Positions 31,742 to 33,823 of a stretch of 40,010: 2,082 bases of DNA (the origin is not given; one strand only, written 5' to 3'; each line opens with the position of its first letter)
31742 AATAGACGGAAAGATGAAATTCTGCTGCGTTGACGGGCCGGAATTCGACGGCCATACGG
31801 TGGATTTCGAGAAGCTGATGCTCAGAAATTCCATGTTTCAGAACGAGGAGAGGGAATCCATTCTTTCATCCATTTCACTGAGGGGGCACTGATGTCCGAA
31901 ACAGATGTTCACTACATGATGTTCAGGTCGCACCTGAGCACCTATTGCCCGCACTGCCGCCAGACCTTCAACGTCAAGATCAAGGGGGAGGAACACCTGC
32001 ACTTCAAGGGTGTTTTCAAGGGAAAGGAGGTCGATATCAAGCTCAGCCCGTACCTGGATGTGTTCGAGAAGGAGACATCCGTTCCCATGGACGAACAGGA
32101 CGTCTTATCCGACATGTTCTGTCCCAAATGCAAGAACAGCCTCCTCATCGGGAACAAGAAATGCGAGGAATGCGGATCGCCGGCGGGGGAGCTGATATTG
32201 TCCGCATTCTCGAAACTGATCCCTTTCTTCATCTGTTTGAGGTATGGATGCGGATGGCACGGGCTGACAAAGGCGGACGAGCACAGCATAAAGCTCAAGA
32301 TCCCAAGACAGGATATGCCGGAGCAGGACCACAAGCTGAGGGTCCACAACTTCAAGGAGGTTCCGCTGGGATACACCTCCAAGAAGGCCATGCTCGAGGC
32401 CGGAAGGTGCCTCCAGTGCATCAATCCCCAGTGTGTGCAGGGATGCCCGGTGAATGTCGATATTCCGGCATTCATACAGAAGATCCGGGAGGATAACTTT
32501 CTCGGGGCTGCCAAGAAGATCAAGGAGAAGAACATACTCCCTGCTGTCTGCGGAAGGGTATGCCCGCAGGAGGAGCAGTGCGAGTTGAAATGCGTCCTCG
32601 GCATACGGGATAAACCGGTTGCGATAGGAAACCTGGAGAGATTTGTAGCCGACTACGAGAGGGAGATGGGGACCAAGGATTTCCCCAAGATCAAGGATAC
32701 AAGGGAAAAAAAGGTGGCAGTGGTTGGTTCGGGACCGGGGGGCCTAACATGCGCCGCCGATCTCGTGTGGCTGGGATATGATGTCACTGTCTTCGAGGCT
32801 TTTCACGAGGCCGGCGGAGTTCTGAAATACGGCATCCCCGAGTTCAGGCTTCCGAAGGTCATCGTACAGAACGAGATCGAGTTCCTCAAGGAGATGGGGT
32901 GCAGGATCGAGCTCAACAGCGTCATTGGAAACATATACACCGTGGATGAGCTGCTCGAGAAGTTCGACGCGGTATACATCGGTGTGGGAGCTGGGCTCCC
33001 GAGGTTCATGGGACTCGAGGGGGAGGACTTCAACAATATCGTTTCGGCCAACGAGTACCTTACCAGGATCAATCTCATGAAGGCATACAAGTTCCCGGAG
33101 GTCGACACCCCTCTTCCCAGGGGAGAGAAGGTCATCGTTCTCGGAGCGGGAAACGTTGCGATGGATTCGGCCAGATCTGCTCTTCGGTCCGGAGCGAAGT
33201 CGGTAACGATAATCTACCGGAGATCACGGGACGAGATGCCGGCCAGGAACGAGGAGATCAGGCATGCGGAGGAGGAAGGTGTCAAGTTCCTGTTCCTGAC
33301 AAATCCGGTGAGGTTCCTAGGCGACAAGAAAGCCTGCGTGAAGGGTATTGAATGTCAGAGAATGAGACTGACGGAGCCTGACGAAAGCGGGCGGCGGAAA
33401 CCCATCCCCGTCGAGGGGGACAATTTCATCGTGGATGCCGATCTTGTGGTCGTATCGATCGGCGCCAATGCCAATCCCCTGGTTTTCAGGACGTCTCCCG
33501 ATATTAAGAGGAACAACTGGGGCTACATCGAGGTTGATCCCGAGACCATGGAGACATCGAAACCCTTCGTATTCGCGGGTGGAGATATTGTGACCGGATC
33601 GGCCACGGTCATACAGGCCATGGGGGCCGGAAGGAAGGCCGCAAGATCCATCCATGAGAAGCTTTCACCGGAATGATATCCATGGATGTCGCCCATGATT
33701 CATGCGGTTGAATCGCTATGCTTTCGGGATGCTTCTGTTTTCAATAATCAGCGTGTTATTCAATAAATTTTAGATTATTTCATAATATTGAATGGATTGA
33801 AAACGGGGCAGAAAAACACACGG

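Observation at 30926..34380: An 8-Cys zinc-ribbon domain occurs three times, each attached to an oxidoreductase subunit gene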

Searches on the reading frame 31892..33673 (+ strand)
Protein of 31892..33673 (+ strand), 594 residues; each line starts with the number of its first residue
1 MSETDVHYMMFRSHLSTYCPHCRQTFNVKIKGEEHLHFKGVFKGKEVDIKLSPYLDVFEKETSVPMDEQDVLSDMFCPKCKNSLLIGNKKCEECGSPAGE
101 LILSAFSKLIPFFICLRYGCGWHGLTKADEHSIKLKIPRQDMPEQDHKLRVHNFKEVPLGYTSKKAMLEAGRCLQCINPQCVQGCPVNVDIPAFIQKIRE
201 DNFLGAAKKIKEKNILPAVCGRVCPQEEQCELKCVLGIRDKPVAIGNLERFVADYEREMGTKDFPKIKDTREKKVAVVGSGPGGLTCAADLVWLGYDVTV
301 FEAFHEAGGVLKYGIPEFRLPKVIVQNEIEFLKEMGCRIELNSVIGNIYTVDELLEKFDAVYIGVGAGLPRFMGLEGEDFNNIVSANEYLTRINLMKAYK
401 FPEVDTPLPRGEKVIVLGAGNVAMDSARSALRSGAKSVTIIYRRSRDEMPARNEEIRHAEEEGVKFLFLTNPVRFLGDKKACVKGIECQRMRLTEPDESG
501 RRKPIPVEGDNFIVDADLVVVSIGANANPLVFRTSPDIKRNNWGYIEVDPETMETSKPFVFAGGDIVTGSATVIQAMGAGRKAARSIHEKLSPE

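Call 5: search_protein_families(library=pfam, proteins=[window:31892-33673:+], max_evalue=0.1)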
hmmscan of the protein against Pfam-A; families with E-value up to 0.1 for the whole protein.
window:31892-33673:+ (594 aa): 20 families
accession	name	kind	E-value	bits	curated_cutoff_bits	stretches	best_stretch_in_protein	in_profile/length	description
PF14691.11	Fer4_20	-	3.5e-44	149.6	25.8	1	150-260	1-112/113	Dihydroprymidine dehydrogenase domain II, 4Fe-4S cluster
PF07992.20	Pyr_redox_2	-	1.5e-32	113.6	26.1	1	273-580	1-291/291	Pyridine nucleotide-disulphide oxidoreductase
PF00070.33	Pyr_redox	-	9.7e-11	42.5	22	2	413-487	1-78/82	Pyridine nucleotide-disulphide oxidoreductase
PF13738.12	Pyr_redox_3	-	2e-09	37.6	30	1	409-564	162-305/305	Pyridine nucleotide-disulphide oxidoreductase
PF13450.12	NAD_binding_8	-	3.1e-06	27.8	21.9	1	277-310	1-34/68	NAD(P)-binding Rossmann-like domain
PF01946.23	Thi4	-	5.8e-06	26.1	26.2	1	257-340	2-85/235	Thi4 family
PF01262.27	AlaDh_PNT_C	-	1.8e-05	24.7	23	1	386-444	5-60/214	Alanine dehydrogenase/PNT, C-terminal domain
PF13241.12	NAD_binding_7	-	3.7e-05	24.7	22.1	1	410-461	6-53/104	Putative NAD(P)-binding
PF14205.11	Cys_rich_KTR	-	0.00058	20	25.5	0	75-90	28-43/54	Cysteine-rich KTR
PF01266.30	DAO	-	0.0015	18.6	27.9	1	274-308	1-35/353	FAD dependent oxidoreductase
PF03486.20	HI0933_like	-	0.0028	17.6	50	1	274-308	2-36/244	HI0933-like protein Rossmann domain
PF02826.25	2-Hacid_dh_C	-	0.0034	17.2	25.1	0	251-307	10-71/178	D-isomer specific 2-hydroxyacid dehydrogenase, NAD binding domain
PF00890.30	FAD_binding_2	-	0.0043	16.7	20.4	1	275-309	2-36/414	FAD binding domain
PF01488.26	Shikimate_DH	-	0.01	16.3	24.3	0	411-444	12-45/138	Shikimate / quinate 5-dehydrogenase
PF12831.13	FAD_oxidored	-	0.013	15.2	27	0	275-311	2-38/416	FAD dependent oxidoreductase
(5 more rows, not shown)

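Call 9: search_protein_families(library=ncbifam, proteins=[window:31892-33673:+], max_evalue=0.01)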
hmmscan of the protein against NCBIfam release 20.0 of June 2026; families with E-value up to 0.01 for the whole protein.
window:31892-33673:+ (594 aa): 60 families (the best 25 are shown)
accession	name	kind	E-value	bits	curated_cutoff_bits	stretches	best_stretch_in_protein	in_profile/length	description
NF009414.0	PRK12778.1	equivalog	8.1e-208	692.3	1103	1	128-592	285-750/752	bifunctional dihydroorotate dehydrogenase B NAD binding subunit/NADPH-dependent glutamate synthase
TIGR01316.1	gltA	equivalog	8.3e-177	588.5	471.75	1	148-590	3-448/449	NADPH-dependent glutamate synthase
NF009413.0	PRK12775.1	equivalog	3.7e-163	544.8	1895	1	134-591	293-754/1006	putative trifunctional 2-polyprenylphenol hydroxylase/glutamate synthase subunit beta/ferritin domain-containing protein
TIGR01318.1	gltD_gamma_fam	subfamily_domain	5.1e-119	397.9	482.95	1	136-589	5-463/467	glutamate synthase, small subunit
NF009410.0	PRK12771.1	subfamily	5.2e-117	391.8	516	2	179-591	48-445/566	NAD(P)-binding protein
NF009454.0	PRK12814.1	equivalog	2.1e-115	386.6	916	2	179-591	102-500/657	putative NADPH-dependent glutamate synthase small subunit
NF009415.0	PRK12779.1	equivalog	2e-114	383.5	1519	1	181-591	210-626/944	putative bifunctional glutamate synthase subunit beta/2-polyprenylphenol hydroxylase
NF009408.0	PRK12769.1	equivalog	4.7e-105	352.1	1003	1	132-591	186-651/659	formate-dependent uric acid utilization protein AegA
NF010590.0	PRK13984.1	equivalog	2.3e-92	310.1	946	1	128-592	147-607/611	putative oxidoreductase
NF009451.0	PRK12809.1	equivalog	4.8e-92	309.2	1154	1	149-587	186-630/639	formate-dependent uric acid utilization protein YgfT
TIGR03315.1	Se_ygfK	equivalog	9.9e-89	298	835.3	1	175-590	441-838/1012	putative selenate reductase subunit YgfK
NF009409.0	PRK12770.1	subfamily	4.1e-77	259.6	343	1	268-591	14-350/360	putative glutamate synthase subunit beta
TIGR01317.1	GOGAT_sm_gam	subfamily_domain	1.2e-76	258.5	447.7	1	136-589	7-476/485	glutamate synthase small subunit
NF045663.1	diclust_near_Sec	equivalog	2.4e-47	161.5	530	3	172-368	11-200/759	pyridine nucleotide-disulfide oxidoreductase/dicluster-binding protein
TIGR01292.1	TRX_reduct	equivalog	1.5e-17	63.4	343.45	1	405-590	135-299/300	thioredoxin-disulfide reductase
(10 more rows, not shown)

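Call 50: search_solved_structures(query=window:31892-33673:+, max_evalue=1e-20, show_alignments=1)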
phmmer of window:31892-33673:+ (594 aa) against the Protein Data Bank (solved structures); distinct sequences matched with E-value up to 1e-20: 12.
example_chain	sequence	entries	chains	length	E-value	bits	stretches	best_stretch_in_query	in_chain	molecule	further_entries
4ylf_B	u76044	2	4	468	2e-165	554.9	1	139-592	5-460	Dihydropyrimidine dehydrogenase subunit A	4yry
5jca_L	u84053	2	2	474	5e-155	520.5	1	139-594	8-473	NADH-dependent Ferredoxin:NADP Oxidoreductase (NfnI) subunit alpha | NADH-dependent Ferredoxin:NADP Oxidoreductase subunit alpha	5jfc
5vj7_A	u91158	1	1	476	2.4e-149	501.8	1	139-592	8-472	Oxidoreductase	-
9n5u_A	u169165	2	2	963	6e-106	358.4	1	174-587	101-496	NfnA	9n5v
9bov_A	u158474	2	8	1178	5.8e-97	328.8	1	178-589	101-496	Molybdopterin oxidoreductase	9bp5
8oh5_C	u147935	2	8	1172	4.1e-84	286.3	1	176-589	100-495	Formate dehydrogenase-O, major subunit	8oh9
6s6s_G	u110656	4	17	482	6e-81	275.9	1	140-589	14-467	Glutamate synthase [NADPH] small chain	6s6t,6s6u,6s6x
2vdc_G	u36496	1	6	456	4.5e-80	273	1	153-589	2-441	GLUTAMATE SYNTHASE [NADPH] SMALL CHAIN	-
1h7x_A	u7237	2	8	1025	6.5e-66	226.2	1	156-591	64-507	DIHYDROPYRIMIDINE DEHYDROGENASE | Dihydropyrimidine dehydrogenase [NADP(+)]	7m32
7m31_A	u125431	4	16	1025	1.1e-65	225.5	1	156-591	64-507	Dihydropyrimidine dehydrogenase [NADP(+)]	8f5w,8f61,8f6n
1gt8_A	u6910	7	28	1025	1.2e-65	225.3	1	156-591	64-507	DIHYDROPYRIMIDINE DEHYDROGENASE | Dihydropyrimidine dehydrogenase [NADP(+)]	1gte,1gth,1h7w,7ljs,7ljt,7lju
7mfm_I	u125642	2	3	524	3.3e-49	171.1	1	136-589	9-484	Glutamate synthase (NADPH) small chain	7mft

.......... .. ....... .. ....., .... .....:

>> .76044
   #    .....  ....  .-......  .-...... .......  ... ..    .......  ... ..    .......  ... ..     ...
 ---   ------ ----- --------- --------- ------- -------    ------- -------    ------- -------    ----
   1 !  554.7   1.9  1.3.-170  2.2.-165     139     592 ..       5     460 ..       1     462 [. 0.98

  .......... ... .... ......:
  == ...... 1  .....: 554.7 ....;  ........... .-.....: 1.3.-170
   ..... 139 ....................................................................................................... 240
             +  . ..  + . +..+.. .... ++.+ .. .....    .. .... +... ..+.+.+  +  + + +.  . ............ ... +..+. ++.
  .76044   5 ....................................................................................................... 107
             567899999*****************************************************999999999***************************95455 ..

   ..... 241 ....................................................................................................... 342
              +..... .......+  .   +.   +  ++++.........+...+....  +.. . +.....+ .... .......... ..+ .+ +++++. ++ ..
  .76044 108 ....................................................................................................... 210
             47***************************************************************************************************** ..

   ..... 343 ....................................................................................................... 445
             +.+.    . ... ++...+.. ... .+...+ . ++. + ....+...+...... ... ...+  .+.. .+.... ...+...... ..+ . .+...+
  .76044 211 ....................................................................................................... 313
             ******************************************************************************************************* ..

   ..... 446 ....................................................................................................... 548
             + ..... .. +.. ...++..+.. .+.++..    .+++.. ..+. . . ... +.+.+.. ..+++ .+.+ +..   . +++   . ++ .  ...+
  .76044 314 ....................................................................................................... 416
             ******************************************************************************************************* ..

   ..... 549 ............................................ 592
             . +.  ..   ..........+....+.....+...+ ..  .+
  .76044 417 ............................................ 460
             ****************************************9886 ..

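Call 81: search_solved_structures(query=window:31892-33673:+, max_evalue=1e-150, show_alignments=2)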
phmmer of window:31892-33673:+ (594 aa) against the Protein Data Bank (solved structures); distinct sequences matched with E-value up to 1e-150: 2.
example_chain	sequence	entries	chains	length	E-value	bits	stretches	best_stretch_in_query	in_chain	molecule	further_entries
4ylf_B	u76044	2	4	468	2e-165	554.9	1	139-592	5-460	Dihydropyrimidine dehydrogenase subunit A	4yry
5jca_L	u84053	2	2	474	5e-155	520.5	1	139-594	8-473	NADH-dependent Ferredoxin:NADP Oxidoreductase (NfnI) subunit alpha | NADH-dependent Ferredoxin:NADP Oxidoreductase subunit alpha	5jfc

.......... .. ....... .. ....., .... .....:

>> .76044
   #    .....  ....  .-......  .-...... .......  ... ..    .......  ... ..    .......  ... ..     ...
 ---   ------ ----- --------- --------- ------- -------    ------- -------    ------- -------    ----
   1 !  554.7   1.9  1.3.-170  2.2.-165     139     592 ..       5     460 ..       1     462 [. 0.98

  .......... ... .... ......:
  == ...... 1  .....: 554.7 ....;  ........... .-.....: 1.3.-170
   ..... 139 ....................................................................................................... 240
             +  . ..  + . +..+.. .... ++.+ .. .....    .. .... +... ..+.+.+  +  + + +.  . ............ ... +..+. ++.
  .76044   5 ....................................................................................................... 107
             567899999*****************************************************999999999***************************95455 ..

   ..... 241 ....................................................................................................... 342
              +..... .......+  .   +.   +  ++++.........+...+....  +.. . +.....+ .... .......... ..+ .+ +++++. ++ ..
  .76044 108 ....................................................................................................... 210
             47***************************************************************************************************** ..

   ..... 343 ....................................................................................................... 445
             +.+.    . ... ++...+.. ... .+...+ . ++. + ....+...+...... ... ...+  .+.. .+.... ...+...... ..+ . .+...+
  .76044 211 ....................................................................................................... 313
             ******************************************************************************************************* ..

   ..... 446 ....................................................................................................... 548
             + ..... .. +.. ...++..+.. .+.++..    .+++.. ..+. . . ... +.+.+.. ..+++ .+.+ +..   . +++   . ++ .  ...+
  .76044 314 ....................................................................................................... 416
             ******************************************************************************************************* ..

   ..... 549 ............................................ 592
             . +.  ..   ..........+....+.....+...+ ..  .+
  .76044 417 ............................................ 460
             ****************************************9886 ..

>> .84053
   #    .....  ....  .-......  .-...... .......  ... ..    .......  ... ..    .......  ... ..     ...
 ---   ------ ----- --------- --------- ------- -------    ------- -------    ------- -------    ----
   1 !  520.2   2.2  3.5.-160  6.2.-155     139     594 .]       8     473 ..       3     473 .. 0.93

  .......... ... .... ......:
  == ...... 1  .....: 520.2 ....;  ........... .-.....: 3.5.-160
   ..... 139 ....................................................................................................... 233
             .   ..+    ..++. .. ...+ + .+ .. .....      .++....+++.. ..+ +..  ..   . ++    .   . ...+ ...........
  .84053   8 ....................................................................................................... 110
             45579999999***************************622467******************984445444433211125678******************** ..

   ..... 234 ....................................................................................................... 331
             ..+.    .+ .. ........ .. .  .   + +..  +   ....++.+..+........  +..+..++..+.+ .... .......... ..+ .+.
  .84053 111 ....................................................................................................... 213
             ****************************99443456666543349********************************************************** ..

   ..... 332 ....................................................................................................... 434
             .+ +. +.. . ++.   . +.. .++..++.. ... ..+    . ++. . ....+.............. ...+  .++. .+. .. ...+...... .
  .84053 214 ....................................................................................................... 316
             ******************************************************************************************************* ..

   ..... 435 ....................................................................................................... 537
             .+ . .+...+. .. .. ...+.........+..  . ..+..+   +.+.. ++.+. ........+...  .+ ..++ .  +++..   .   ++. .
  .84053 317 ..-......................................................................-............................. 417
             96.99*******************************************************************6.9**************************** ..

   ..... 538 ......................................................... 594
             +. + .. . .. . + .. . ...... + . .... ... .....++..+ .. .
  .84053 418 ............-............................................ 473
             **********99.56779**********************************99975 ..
